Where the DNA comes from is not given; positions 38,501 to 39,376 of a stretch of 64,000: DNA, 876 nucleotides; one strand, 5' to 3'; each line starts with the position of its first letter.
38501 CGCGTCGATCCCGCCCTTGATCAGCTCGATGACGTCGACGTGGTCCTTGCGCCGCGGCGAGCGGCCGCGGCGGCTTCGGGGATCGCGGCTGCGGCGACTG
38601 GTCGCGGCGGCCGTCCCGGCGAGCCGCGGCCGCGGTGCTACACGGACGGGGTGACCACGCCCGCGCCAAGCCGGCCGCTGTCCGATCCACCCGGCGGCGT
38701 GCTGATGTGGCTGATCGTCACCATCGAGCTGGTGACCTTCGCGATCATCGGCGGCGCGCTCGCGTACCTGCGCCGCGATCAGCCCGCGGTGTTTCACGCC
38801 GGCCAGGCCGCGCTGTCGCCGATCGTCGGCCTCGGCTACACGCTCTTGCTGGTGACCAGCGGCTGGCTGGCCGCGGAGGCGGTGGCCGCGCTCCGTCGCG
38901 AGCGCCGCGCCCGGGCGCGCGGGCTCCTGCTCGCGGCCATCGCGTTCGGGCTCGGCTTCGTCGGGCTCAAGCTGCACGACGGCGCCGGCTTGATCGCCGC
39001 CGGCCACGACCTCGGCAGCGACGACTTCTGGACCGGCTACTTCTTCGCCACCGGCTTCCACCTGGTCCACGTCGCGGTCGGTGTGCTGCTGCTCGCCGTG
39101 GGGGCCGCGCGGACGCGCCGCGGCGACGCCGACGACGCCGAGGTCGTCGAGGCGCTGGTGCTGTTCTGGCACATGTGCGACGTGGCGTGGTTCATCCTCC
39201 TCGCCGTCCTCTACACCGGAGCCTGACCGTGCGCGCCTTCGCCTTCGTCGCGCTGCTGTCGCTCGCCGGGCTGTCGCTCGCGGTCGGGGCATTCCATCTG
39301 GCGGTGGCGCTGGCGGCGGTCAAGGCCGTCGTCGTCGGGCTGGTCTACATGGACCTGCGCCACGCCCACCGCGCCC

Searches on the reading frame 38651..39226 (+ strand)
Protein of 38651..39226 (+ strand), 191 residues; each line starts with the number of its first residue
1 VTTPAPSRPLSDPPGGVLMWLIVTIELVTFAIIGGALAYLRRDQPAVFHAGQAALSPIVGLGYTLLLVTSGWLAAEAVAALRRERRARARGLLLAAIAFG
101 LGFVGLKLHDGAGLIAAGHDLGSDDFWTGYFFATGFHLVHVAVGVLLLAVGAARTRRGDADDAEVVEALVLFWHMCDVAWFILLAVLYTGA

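Call 44: search_protein_families(library=pfam, proteins=[window:38651-39226:+], max_evalue=0.001)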
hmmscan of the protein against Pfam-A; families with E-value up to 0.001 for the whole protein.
window:38651-39226:+ (191 aa): 1 family
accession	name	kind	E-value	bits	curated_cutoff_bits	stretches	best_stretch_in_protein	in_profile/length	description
PF00510.24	COX3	-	5.5e-12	46.5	23.8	1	57-188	123-254/258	Cytochrome c oxidase subunit III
